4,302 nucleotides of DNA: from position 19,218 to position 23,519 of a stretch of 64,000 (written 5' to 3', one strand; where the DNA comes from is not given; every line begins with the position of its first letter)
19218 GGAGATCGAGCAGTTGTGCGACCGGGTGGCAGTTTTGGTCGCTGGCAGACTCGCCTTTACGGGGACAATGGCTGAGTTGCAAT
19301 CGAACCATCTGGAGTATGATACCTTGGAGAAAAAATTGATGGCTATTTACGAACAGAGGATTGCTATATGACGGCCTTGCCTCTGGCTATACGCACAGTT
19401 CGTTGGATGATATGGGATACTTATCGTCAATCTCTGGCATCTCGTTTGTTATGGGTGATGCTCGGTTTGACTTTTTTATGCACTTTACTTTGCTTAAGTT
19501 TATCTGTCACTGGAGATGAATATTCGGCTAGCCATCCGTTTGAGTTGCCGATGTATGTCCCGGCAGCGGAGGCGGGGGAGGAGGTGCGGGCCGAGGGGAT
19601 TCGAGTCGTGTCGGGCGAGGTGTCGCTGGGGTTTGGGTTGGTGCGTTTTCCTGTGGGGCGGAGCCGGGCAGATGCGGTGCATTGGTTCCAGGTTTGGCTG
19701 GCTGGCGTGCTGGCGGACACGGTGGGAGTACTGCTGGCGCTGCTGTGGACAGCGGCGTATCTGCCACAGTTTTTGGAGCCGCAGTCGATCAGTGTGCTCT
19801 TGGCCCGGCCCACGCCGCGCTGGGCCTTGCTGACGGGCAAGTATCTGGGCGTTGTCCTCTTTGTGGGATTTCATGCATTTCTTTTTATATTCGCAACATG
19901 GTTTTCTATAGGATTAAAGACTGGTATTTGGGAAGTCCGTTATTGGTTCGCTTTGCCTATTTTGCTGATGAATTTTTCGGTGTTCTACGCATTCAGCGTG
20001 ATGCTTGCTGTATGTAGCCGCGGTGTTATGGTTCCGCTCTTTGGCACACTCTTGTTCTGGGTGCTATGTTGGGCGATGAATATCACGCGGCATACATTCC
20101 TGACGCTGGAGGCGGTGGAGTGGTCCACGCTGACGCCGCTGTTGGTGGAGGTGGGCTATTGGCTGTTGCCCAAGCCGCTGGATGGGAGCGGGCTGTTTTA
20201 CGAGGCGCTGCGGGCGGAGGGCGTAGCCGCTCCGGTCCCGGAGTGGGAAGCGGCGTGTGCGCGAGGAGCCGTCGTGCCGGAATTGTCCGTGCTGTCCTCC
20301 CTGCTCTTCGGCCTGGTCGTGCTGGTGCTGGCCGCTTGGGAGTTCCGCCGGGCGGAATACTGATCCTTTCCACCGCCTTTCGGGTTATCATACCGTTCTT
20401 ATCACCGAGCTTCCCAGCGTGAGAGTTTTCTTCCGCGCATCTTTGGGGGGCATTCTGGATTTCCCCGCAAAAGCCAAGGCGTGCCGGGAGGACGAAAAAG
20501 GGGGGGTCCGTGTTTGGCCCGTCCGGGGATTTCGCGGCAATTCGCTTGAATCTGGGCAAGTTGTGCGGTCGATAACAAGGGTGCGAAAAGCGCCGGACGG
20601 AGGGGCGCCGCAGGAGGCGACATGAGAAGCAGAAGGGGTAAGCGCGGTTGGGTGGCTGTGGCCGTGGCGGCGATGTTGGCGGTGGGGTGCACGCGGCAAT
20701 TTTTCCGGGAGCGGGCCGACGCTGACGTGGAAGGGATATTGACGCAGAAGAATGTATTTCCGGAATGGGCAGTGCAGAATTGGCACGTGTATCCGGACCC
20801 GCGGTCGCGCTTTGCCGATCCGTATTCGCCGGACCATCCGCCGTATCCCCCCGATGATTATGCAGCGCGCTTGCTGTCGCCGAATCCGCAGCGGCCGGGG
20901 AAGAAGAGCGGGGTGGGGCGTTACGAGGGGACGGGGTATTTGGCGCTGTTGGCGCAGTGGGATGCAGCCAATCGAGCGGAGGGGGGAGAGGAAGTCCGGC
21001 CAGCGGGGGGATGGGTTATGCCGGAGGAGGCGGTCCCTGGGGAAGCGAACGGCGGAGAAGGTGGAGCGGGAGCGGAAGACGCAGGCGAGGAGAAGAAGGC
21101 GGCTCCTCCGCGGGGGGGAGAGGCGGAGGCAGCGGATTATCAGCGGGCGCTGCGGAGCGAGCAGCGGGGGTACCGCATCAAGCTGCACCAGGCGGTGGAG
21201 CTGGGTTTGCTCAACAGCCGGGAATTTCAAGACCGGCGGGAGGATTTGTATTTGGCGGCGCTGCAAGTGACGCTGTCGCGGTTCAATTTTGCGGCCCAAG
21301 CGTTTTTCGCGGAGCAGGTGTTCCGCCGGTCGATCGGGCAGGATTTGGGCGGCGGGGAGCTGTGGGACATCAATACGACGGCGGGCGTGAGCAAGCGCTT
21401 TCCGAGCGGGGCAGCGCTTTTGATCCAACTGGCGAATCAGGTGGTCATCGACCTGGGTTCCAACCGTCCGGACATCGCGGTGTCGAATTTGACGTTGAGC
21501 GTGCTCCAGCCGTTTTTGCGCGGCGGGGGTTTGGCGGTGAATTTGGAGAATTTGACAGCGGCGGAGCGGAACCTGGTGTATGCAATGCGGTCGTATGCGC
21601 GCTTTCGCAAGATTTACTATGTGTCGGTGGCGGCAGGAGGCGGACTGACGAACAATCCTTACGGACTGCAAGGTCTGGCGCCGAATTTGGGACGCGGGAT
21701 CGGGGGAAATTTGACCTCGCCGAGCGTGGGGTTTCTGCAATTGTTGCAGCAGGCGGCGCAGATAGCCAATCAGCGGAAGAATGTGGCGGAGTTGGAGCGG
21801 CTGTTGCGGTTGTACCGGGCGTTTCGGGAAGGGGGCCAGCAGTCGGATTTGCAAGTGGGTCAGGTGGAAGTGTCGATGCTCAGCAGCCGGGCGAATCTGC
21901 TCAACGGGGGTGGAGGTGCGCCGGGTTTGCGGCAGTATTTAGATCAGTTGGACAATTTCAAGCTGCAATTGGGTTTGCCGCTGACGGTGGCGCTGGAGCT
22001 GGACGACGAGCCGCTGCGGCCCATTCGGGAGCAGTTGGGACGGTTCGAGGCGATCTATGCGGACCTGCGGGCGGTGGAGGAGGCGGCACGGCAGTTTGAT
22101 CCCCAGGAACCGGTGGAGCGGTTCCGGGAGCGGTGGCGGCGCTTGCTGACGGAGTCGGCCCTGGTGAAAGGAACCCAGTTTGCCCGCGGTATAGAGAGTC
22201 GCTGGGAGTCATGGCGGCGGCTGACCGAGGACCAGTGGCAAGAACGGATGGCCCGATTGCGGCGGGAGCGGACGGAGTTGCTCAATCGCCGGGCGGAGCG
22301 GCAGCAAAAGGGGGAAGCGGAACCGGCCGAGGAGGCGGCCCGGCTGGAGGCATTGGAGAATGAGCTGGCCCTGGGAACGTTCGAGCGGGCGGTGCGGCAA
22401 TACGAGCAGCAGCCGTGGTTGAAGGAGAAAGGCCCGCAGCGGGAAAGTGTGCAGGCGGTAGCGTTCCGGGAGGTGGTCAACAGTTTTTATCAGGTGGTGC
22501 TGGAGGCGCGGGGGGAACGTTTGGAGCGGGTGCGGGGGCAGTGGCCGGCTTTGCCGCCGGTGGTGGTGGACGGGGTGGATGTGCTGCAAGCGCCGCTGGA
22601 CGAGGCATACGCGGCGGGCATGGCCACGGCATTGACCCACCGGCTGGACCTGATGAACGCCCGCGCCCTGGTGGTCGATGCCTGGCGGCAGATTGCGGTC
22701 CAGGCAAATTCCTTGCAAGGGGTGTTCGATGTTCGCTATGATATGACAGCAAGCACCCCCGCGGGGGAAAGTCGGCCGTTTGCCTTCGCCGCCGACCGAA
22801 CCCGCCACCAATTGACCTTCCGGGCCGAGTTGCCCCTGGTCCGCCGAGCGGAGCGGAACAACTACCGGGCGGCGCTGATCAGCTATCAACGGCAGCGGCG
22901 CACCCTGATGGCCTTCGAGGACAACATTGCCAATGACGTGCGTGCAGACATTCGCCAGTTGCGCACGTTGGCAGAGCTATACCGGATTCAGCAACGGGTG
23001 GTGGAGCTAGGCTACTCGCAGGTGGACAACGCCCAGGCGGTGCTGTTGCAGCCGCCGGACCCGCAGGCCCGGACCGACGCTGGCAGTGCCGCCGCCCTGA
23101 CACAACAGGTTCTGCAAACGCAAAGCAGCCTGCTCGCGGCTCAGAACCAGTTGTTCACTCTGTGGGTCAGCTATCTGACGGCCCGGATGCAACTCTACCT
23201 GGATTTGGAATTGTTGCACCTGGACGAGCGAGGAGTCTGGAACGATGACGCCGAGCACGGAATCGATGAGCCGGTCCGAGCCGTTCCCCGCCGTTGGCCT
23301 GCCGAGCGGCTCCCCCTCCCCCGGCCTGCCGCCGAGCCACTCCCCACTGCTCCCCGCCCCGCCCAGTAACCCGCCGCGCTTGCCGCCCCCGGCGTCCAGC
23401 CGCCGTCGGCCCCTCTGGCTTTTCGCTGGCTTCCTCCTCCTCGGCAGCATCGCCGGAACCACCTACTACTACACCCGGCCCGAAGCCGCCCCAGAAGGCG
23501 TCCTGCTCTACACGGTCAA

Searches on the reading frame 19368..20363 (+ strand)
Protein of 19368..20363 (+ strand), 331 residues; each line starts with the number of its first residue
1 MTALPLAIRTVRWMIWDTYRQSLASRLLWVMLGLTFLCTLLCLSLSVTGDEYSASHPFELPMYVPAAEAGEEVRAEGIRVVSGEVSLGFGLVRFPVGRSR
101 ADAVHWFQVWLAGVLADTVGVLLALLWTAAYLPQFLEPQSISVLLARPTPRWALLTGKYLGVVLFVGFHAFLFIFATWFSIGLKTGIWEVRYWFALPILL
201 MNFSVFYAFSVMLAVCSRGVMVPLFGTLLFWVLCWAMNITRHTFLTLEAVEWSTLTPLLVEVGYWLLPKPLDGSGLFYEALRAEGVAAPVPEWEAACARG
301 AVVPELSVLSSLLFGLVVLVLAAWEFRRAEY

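Call 5: search_protein_families(library=pfam, proteins=[window:19368-20363:+], max_evalue=0.01)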
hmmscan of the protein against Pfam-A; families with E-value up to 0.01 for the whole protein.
window:19368-20363:+ (331 aa): 1 family
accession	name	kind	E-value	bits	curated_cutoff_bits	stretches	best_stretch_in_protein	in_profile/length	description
PF12679.13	ABC2_membrane_2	-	9.3e-07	28.8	27.2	1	14-218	3-179/283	ABC-2 family transporter protein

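Call 6: search_protein_families(library=ncbifam, proteins=[window:19368-20363:+], max_evalue=0.01)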
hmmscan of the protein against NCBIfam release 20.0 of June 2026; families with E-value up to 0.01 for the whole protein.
window:19368-20363:+ (331 aa): 0 families

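Call 47: search_solved_structures(query=window:19368-20360:+, max_evalue=1)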
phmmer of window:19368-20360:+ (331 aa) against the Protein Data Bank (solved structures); distinct sequences matched with E-value up to 1: 0.

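Call 73: find_homologous_proteins(query=window:19368-20360:+, max_evalue=0.001)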
Query window:19368-20360:+ (331 aa): 463 proteins with E <= 0.001 among 8000 candidates; the best 120 are listed.
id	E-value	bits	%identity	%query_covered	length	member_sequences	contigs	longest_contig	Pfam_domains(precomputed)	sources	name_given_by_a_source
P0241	1.3e-199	681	93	100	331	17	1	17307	PF12679.14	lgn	-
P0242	8.5e-198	675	92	100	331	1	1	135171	PF12679.14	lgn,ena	-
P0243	1.8e-180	618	84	100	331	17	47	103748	PF12679.14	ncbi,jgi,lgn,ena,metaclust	jgi:ABC-type transport system involved in multi-copper enzyme maturation permease subunit|metaclust:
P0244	1.2e-152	526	71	100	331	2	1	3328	-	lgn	-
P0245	6.0e-136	471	63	100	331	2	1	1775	PF12679.14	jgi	jgi:ABC-type transport system involved in multi-copper enzyme maturation permease subunit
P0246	2.6e-135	469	62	100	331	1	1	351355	PF12679.14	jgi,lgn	jgi:hypothetical protein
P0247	2.4e-134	466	61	100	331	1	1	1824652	PF12679.14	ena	-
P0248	2.9e-134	466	63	100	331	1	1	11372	PF12679.14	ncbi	-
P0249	2.5e-133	463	63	100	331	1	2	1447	PF12679.14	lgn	-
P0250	6.5e-133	461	61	100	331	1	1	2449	PF12679.14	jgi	jgi:ABC-type transport system involved in multi-copper enzyme maturation permease subunit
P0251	7.2e-133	461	61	100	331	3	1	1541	PF12679.14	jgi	jgi:ABC-type transport system involved in multi-copper enzyme maturation permease subunit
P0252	1.0e-132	461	62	99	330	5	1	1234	PF12679.14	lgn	-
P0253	2.1e-132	460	62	100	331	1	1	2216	PF12679.14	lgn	-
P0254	7.4e-132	458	61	100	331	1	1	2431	PF12679.14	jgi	jgi:ABC-type transport system involved in multi-copper enzyme maturation permease subunit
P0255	1.3e-131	457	60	100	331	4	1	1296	PF12679.14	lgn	-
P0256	4.0e-131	455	61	100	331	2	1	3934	PF12679.14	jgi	jgi:ABC-type transport system involved in multi-copper enzyme maturation permease subunit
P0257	5.1e-131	455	61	100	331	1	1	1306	PF12679.14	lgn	-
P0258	9.1e-131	454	62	99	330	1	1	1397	PF12679.14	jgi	jgi:ABC-type transport system involved in multi-copper enzyme maturation permease subunit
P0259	9.1e-131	454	61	100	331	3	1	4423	PF12679.14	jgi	jgi:ABC-type transport system involved in multi-copper enzyme maturation permease subunit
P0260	1.4e-130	454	60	100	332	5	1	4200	PF12679.14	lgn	-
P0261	1.8e-130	453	61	100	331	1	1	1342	PF12679.14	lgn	-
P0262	3.2e-130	452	60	100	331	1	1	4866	PF12679.14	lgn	-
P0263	3.8e-130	452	60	100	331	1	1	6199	PF12679.14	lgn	-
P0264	3.8e-130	452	59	100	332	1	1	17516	PF12679.14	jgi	jgi:ABC-type transport system involved in multi-copper enzyme maturation permease subunit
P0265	4.3e-130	452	60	100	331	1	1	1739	PF12679.14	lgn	-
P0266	5.0e-130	452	58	100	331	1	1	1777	PF12679.14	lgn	-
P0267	1.2e-129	451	61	100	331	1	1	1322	PF12679.14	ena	-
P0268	1.4e-129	450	60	100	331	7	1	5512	PF12679.14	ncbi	ncbi:MAG TPA: ABC transporter permease subunit [Gemmataceae bacterium]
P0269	1.7e-129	450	60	100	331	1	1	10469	PF12679.14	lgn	-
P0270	3.2e-129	449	61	100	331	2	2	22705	PF12679.14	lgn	-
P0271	4.1e-129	449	59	100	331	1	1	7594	PF12679.14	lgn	-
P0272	4.7e-129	449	60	100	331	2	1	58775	PF12679.14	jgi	jgi:ABC-type transport system involved in multi-copper enzyme maturation permease subunit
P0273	4.9e-129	449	60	100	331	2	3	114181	PF12679.14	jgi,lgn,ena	-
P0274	6.1e-129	448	58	100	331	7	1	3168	PF12679.14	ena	-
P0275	1.0e-128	447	60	98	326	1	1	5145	PF12679.14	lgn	-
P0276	1.1e-128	447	60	100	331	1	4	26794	PF12679.14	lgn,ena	-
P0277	1.3e-128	447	57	100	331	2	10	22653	PF12679.14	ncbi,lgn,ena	-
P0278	1.4e-128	447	60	100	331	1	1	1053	PF12679.14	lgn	-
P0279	1.5e-128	447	61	100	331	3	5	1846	PF12679.14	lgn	-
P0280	1.9e-128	447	59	100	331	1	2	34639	PF12679.14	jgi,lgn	jgi:ABC-type transport system involved in multi-copper enzyme maturation permease subunit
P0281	2.2e-128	446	59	100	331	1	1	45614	PF12679.14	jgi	jgi:ABC-type transport system involved in multi-copper enzyme maturation permease subunit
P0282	2.2e-128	446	58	100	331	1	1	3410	PF12679.14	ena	-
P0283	5.7e-128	445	60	100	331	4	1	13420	PF12679.14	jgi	jgi:ABC-type transport system involved in multi-copper enzyme maturation permease subunit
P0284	9.9e-128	444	59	100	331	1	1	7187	PF12679.14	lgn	-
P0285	1.4e-127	444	59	100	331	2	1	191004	PF12679.14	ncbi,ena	-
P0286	1.3e-126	441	58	100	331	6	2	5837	PF12679.14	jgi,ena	-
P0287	2.7e-126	440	59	100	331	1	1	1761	PF12679.14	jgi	-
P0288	3.1e-126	439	63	100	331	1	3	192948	PF12679.14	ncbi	-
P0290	1.4e-125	437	60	99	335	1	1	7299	PF12679.14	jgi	jgi:ABC-type transport system involved in multi-copper enzyme maturation permease subunit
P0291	1.8e-125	437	58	100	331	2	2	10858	PF12679.14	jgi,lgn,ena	-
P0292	2.3e-125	436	61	100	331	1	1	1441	PF12679.14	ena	-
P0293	8.6e-125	435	60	100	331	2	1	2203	PF12679.14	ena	-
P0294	9.3e-125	434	58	100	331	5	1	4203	PF12679.14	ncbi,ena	-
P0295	2.9e-124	433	59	100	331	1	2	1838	PF12679.14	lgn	-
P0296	5.4e-124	432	59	100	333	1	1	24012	PF12679.14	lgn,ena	-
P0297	6.3e-124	432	60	100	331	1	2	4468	PF12679.14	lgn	-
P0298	9.5e-124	431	59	100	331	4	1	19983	PF12679.14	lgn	-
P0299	1.2e-123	431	60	98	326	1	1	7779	PF12679.14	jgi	jgi:ABC-type transport system involved in multi-copper enzyme maturation permease subunit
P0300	2.9e-123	430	57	100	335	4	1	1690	PF12679.14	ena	-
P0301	3.6e-123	429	61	100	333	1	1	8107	PF12679.14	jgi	jgi:ABC-type transport system involved in multi-copper enzyme maturation permease subunit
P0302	3.9e-123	429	58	100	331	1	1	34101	PF12679.14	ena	-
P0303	4.3e-123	429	57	100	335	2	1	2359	PF12679.14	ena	-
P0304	7.6e-123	428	60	100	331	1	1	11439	PF12679.14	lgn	-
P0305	1.4e-122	427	58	100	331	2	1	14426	PF12679.14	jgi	jgi:hypothetical protein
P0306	1.8e-122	427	59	100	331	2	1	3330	PF12679.14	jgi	jgi:ABC-type transport system involved in multi-copper enzyme maturation permease subunit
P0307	2.9e-122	426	56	100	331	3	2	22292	PF12679.14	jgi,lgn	jgi:ABC-type transport system involved in multi-copper enzyme maturation permease subunit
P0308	3.3e-122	426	58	96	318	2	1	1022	PF12679.14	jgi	jgi:ABC-type transport system involved in multi-copper enzyme maturation permease subunit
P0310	8.1e-122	425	58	100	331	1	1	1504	PF12679.14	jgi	jgi:ABC-type transport system involved in multi-copper enzyme maturation permease subunit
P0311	1.9e-121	424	59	100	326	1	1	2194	PF12679.14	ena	-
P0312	2.5e-121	423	55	100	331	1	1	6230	PF12679.14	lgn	-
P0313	3.5e-121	423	57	100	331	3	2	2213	PF12679.14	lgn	-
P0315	7.3e-121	422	59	100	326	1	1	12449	PF12679.14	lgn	-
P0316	1.7e-120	420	60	96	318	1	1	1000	PF12679.14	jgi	jgi:ABC-type transport system involved in multi-copper enzyme maturation permease subunit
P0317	2.2e-120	420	62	96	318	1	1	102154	PF12679.14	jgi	jgi:ABC-type transport system involved in multi-copper enzyme maturation permease subunit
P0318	3.3e-120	419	58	100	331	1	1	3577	PF12679.14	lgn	-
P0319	4.5e-120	419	59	99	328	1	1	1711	PF12679.14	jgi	jgi:ABC-type transport system involved in multi-copper enzyme maturation permease subunit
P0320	5.3e-120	419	58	100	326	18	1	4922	PF12679.14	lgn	-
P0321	5.4e-120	419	58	100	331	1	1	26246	PF12679.14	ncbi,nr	ncbi:MAG: family transporter protein [Gemmataceae bacterium]|nr:family transporter protein [Gemmatac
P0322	5.7e-120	419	58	100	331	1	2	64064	PF12679.14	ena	-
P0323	6.2e-120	419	58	100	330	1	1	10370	PF12679.14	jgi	jgi:ABC-type transport system involved in multi-copper enzyme maturation permease subunit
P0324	8.7e-120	418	56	100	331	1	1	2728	PF12679.14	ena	-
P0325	1.0e-119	418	58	100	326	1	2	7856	PF12679.14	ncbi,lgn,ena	-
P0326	1.1e-119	418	57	100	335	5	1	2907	PF12679.14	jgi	jgi:ABC-type transport system involved in multi-copper enzyme maturation permease subunit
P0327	1.3e-119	418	57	100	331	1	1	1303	PF12679.14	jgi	-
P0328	1.6e-119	417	58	100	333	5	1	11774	PF12679.14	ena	-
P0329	1.9e-119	417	58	100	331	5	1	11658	PF12679.14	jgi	-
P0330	1.9e-119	417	57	100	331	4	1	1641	PF12679.14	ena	-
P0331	1.9e-119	417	59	100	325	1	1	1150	PF12679.14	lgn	-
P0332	2.1e-119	417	58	100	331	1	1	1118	PF12679.14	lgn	-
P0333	4.3e-119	416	56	100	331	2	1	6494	PF12679.14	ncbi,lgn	-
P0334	5.1e-119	416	59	100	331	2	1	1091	PF12679.14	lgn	-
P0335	6.1e-119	415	55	100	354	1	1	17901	PF12679.14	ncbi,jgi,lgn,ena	jgi:ABC-type transport system involved in multi-copper enzyme maturation permease subunit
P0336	6.8e-119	415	57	96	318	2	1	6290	PF12679.14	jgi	jgi:ABC-type transport system involved in multi-copper enzyme maturation permease subunit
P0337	7.1e-119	415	58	100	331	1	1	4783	PF12679.14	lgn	-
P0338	7.7e-119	415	58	100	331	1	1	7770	PF12679.14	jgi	jgi:ABC-type transport system involved in multi-copper enzyme maturation permease subunit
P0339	9.0e-119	415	57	100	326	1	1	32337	PF12679.14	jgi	jgi:ABC-type transport system involved in multi-copper enzyme maturation permease subunit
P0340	1.4e-118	414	57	100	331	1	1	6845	PF12679.14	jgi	jgi:ABC-type transport system involved in multi-copper enzyme maturation permease subunit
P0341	1.7e-118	414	58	100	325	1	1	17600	PF12679.14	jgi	jgi:ABC-type transport system involved in multi-copper enzyme maturation permease subunit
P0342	2.2e-118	414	57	100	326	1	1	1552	PF12679.14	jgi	jgi:ABC-type transport system involved in multi-copper enzyme maturation permease subunit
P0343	2.8e-118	413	58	100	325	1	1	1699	PF12679.14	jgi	jgi:ABC-type transport system involved in multi-copper enzyme maturation permease subunit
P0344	2.8e-118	413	57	100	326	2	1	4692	PF12679.14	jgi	jgi:ABC-type transport system involved in multi-copper enzyme maturation permease subunit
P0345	3.0e-118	413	57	100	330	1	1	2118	PF12679.14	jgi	jgi:ABC-type transport system involved in multi-copper enzyme maturation permease subunit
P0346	4.2e-118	413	60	96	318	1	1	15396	PF12679.14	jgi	jgi:ABC-type transport system involved in multi-copper enzyme maturation permease subunit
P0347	5.2e-118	412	59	100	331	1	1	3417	PF12679.14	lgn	-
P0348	7.6e-118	412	60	96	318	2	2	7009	PF12679.14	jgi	jgi:ABC-type transport system involved in multi-copper enzyme maturation permease subunit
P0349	7.8e-118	412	56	100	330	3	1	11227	PF12679.14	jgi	jgi:ABC-type transport system involved in multi-copper enzyme maturation permease subunit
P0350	9.2e-118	411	57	100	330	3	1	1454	PF12679.14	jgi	jgi:ABC-type transport system involved in multi-copper enzyme maturation permease subunit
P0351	1.1e-117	411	56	100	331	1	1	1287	PF12679.14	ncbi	-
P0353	1.2e-117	411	56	100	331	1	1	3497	PF12679.14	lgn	-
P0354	2.0e-117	410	57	100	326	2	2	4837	PF12679.14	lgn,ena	-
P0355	2.5e-117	410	57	100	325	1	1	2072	PF12679.14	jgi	jgi:ABC-type transport system involved in multi-copper enzyme maturation permease subunit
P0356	2.7e-117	410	58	100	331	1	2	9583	PF12679.14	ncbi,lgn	-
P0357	3.5e-117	410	58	100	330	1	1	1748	PF12679.14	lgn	-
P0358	3.8e-117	409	56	100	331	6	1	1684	PF12679.14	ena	-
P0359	4.6e-117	409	60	100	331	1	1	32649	PF12679.14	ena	-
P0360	5.4e-117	409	51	95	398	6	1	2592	PF12679.14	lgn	-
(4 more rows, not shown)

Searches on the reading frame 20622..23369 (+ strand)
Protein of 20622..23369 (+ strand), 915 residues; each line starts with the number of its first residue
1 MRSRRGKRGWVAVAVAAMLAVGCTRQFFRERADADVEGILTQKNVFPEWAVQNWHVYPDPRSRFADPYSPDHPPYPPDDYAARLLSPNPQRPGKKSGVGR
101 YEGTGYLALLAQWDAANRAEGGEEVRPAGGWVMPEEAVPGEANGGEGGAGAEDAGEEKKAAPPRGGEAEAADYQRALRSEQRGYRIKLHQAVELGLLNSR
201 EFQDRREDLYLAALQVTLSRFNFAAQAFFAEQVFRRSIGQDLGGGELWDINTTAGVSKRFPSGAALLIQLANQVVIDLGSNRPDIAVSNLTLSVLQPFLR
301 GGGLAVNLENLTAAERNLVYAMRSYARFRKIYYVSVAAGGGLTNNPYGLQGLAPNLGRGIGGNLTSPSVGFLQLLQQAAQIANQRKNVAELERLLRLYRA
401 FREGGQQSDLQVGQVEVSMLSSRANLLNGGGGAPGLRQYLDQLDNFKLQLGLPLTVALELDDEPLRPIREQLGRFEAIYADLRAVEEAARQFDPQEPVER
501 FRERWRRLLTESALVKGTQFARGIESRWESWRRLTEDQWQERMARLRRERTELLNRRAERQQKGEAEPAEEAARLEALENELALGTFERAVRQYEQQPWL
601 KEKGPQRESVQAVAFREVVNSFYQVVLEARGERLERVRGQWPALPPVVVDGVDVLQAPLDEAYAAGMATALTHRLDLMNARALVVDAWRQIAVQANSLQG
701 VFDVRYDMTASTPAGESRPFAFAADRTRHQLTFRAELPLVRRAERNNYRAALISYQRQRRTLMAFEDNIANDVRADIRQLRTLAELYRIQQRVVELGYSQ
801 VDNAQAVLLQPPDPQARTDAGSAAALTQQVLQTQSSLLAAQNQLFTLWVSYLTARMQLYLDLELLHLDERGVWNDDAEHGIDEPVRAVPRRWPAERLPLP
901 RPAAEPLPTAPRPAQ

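Call 32: search_protein_families(library=pfam, proteins=[window:20622-23369:+], max_evalue=0.001)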
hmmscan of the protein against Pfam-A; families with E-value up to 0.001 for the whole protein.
window:20622-23369:+ (915 aa): 1 family
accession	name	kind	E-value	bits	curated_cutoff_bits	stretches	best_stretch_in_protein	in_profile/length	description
PF02321.23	OEP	-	7.3e-06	26.4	22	1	667-806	5-142/187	Outer membrane efflux protein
